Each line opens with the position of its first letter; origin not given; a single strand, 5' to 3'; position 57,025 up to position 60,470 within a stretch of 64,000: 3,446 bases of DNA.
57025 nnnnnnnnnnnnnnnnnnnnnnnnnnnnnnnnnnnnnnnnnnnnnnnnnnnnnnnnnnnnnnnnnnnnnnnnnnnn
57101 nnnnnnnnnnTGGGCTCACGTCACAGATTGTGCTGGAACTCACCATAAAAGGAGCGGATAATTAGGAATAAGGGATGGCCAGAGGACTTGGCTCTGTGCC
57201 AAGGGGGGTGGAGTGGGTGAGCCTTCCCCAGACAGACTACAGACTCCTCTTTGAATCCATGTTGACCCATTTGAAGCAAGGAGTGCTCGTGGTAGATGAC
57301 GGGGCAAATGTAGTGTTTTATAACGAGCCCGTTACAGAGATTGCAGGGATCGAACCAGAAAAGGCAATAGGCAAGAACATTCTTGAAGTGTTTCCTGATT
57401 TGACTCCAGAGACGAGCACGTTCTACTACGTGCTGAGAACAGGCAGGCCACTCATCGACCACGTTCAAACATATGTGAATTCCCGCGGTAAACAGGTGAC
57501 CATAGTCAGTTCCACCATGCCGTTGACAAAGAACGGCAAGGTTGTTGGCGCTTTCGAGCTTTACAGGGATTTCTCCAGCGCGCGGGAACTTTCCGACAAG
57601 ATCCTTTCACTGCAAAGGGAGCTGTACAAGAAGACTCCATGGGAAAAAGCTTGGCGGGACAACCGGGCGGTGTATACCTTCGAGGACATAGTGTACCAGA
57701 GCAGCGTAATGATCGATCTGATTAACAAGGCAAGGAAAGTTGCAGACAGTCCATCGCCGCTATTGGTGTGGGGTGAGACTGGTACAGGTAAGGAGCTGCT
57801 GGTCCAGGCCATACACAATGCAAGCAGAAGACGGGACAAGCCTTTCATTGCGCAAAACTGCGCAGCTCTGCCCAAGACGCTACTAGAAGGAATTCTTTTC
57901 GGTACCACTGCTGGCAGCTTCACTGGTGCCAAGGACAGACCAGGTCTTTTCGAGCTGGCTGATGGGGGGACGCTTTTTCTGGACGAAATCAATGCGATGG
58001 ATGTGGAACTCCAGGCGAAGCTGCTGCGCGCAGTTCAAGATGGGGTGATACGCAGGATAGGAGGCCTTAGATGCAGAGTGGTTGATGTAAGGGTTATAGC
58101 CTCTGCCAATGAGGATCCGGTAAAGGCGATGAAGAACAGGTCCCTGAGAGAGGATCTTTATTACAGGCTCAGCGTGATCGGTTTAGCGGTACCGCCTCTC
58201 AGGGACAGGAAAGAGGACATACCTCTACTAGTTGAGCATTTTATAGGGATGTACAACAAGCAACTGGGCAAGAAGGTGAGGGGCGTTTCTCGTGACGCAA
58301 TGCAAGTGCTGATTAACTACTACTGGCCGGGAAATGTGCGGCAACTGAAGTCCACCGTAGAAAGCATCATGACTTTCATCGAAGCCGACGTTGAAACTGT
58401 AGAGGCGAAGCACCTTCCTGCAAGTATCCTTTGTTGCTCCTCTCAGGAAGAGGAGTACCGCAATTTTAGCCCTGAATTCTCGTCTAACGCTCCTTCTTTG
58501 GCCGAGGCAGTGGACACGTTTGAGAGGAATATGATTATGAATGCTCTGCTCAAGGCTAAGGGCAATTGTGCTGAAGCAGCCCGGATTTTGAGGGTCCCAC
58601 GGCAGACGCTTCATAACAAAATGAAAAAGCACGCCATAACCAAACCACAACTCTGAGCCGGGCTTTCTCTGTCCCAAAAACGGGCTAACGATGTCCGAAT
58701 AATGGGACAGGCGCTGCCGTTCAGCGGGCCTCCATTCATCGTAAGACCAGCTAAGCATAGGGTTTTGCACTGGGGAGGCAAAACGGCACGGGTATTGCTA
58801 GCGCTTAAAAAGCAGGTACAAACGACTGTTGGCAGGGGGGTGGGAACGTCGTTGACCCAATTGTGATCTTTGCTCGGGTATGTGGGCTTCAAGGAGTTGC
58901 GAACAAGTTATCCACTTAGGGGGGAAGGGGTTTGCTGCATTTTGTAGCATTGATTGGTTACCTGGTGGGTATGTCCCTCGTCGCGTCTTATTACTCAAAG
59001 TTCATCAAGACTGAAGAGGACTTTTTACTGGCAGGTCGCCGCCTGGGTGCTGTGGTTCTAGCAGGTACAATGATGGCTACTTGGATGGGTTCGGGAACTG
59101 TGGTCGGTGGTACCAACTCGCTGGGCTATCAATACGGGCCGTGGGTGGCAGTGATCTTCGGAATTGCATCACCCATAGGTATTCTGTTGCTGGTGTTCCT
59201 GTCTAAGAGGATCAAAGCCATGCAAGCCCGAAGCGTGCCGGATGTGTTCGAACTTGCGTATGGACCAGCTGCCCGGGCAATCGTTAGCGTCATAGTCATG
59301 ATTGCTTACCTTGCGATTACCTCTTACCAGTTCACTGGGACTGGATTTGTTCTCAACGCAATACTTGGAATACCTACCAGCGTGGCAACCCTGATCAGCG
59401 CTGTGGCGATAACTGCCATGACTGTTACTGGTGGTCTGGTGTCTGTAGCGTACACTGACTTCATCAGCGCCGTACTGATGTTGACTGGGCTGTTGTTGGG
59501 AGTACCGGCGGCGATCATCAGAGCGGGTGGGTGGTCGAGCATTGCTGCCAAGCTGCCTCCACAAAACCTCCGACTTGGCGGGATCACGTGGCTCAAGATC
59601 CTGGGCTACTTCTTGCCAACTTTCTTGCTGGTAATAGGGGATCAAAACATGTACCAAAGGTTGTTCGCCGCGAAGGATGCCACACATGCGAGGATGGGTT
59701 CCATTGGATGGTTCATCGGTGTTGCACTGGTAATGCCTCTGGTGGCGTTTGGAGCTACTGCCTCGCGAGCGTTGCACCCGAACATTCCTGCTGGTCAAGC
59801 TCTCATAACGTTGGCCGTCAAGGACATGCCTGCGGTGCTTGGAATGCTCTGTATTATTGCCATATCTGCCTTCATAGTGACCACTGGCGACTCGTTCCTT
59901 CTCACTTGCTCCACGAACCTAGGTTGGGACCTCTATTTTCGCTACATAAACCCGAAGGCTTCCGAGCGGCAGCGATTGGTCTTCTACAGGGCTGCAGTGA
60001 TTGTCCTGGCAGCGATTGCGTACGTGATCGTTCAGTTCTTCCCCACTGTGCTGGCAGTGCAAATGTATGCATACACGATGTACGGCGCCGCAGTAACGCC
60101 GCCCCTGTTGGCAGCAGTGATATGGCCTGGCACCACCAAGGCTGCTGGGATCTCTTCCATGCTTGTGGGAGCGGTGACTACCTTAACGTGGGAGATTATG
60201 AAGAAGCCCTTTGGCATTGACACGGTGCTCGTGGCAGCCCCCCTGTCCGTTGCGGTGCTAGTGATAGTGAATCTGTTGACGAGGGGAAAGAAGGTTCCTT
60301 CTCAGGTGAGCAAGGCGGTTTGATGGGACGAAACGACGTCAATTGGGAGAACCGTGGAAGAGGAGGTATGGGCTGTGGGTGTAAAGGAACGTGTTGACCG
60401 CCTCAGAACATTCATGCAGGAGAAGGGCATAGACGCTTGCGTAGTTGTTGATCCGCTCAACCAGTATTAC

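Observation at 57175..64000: Sigma-54-controlled SSS transporter, M24 prolidase and PFL2-type glycyl radical enzyme: candidate hydroxyproline-dipeptide dehydratase locus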

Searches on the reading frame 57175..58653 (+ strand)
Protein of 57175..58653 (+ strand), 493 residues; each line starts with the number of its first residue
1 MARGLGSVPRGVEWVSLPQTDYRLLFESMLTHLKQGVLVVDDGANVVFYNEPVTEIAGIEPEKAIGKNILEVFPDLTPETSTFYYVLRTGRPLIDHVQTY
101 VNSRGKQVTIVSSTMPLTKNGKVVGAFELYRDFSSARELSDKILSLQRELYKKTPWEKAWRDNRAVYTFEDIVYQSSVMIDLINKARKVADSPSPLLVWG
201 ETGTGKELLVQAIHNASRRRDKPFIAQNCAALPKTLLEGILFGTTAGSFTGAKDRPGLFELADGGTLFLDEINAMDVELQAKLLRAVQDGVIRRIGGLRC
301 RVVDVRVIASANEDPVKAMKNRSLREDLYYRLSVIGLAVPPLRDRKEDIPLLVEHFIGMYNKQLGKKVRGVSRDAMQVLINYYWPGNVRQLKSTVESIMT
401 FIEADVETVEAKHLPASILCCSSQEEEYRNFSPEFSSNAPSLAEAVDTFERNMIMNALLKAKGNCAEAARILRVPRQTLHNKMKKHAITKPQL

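Call 6: search_protein_families(library=pfam, proteins=[window:57175-58653:+])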
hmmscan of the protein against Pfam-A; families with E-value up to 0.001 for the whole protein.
window:57175-58653:+ (493 aa): 9 families
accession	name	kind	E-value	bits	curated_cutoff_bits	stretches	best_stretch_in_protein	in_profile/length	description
PF00158.32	Sigma54_activat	-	7.8e-60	201.8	20.2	1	173-337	2-167/168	Sigma-54 interaction domain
PF25601.1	AAA_lid_14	-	8.2e-25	86.9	27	1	343-424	1-80/87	AAA+ ATPase lid domain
PF14532.12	Sigma54_activ_2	-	6.5e-19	69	25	1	175-342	3-138/138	Sigma-54 interaction domain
PF02954.25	HTH_8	-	5.7e-12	45.6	22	1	447-486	3-42/42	Bacterial regulatory protein, Fis family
PF08448.16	PAS_4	-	9.7e-10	39.1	23.1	1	30-137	1-109/110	PAS fold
PF00989.32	PAS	-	5.1e-07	30.1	22.6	1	26-79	3-56/113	PAS fold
PF07728.20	AAA_5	-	7.4e-07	29.7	22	1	196-326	2-133/139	AAA domain (dynein-related subfamily)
PF13426.13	PAS_9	-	3.5e-06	27.7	27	1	36-132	3-100/103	PAS domain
PF13188.13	PAS_8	-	5.8e-05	23.3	21.8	1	25-80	2-54/65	PAS domain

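Call 7: search_protein_families(library=ncbifam, proteins=[window:57175-58653:+])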
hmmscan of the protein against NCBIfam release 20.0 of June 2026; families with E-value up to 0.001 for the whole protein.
window:57175-58653:+ (493 aa): 32 families (the best 25 are shown)
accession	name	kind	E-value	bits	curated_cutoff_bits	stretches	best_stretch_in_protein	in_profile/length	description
NF041552.1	TF_PrdR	equivalog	6.1e-111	371.5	795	1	22-485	132-575/577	sigma-54 dependent transcriptional regulator PrdR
NF003451.0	PRK05022.1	equivalog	4.9e-87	292.8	476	1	163-487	183-509/512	nitric oxide reductase transcriptional regulator NorR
TIGR01817.1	nifA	equivalog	3.8e-85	286.6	528.85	1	152-489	178-530/534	nif-specific transcriptional activator NifA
NF050807.1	TransRegFlbDCaul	equivalog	5.3e-84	282.7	750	1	170-486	118-438/454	sigma-54-dependent transcriptional regulator FlbD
TIGR02915.1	PEP_resp_reg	equivalog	7.3e-82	275.6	502.6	1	164-488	133-444/445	PEP-CTERM-box response regulator transcription factor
NF008469.0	PRK11361.1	equivalog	9.6e-82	275.1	714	1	161-489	134-457/461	acetoacetate metabolism transcriptional regulator AtoC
TIGR01818.1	ntrC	equivalog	2.7e-80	270.4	558.6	1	124-485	91-462/463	nitrogen regulation protein NR(I)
NF041906.1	V4R_TF_MobR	exception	4.3e-80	269.7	999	1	132-485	196-543/544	phenol degradation transcriptional regulator MobR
NF008485.2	PRK11388.1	equivalog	1.1e-77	261.9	551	1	28-490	214-639/643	dihydroxyacetone kinase operon transcriptional regulator DhaR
NF038308.1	RNA_repair_RtcR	equivalog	1.8e-76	258.1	650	1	158-484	168-514/530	RNA repair transcriptional activator RtcR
NF011695.0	PRK15115.1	equivalog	2.1e-76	257.5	763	1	170-488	135-438/445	two-component system response regulator GlrR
NF041946.1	LuxO_transreg_Vib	equivalog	1.5e-73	248.1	800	1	164-485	127-459/463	quorum-sensing sigma-54 dependent transcriptional regulator LuxO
NF007689.0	PRK10365.1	equivalog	3.5e-72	243.6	760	1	171-484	140-440/441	sigma-54-dependent response regulator transcription factor ZraR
NF051870.1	NAssimRespRegNtrX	equivalog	4.2e-72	243.5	600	1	168-485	137-449/452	nitrogen assimilation response regulator NtrX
TIGR02974.1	phageshock_pspF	equivalog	6.6e-71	239.2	443.55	1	174-486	3-336/336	phage shock protein operon transcriptional activator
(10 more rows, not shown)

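Call 12: find_encoding_contigs(protein=window:57175-58653:+, flank=10000, max_places=6)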
Protein window:57175-58653:+ (493 aa): no gene with exactly this product is on record in the collection.

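Call 87: list_cluster_members(proteins=[window:58932-60320:+, window:58950-60320:+, window:58965-60320:+, window:58971-60320:+, window:57175-58653:+, window:57259-58653:+])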
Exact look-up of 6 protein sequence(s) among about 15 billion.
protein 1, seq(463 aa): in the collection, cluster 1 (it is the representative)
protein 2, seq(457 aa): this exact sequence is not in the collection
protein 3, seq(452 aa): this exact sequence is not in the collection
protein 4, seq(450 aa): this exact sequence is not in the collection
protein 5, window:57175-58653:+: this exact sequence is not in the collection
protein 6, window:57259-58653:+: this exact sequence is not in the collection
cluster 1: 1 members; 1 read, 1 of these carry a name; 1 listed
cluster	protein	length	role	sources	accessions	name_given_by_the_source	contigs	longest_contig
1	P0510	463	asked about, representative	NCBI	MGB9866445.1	MAG: sodium:solute symporter family protein [Bacillota bacterium]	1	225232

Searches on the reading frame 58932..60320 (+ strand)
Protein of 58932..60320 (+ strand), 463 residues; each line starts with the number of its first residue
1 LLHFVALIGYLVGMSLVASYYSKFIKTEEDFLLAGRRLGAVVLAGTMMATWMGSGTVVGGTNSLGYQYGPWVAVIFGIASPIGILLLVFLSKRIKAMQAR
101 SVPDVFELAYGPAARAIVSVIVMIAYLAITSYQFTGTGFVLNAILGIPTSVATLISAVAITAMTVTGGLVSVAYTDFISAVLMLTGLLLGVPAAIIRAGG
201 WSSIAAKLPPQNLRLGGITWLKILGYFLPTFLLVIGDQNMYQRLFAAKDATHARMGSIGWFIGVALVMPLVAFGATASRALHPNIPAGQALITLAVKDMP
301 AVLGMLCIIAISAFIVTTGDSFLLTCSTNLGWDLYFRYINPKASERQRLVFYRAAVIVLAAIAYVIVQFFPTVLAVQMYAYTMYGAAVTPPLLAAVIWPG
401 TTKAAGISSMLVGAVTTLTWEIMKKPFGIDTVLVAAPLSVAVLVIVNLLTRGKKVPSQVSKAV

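Call 6: search_protein_families(library=pfam, proteins=[window:58932-60320:+])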
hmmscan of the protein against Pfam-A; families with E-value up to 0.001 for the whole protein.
window:58932-60320:+ (463 aa): 1 family
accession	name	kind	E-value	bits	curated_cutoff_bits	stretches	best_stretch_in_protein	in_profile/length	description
PF00474.23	SSF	-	6.3e-34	118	22.8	1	31-413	1-406/406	Sodium:solute symporter family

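Call 7: search_protein_families(library=ncbifam, proteins=[window:58932-60320:+])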
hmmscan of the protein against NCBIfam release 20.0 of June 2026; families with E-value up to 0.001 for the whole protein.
window:58932-60320:+ (463 aa): 6 families
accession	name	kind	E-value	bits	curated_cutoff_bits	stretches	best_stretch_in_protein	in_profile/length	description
TIGR00813.1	sss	superfamily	1.2e-35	123.5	184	1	31-413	1-411/411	sodium/solute symporter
TIGR02121.1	Na_Pro_sym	equivalog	1.3e-29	103.3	515.5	1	4-452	4-471/488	sodium/proline symporter PutP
TIGR02119.1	panF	equivalog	2.4e-29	102.7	328.05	1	5-449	5-467/471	sodium/pantothenate symporter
NF011948.0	PRK15419.1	equivalog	6.3e-21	74.8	955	1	4-449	8-472/502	sodium/proline symporter PutP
TIGR03648.1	Na_symport_lg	subfamily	4.1e-16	58.5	320.75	2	298-429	357-489/547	VC_2705 family sodium/solute symporter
NF007790.0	PRK10484.1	equivalog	2.3e-13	49.8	401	1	4-446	9-479/527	solute:sodium symporter family transporter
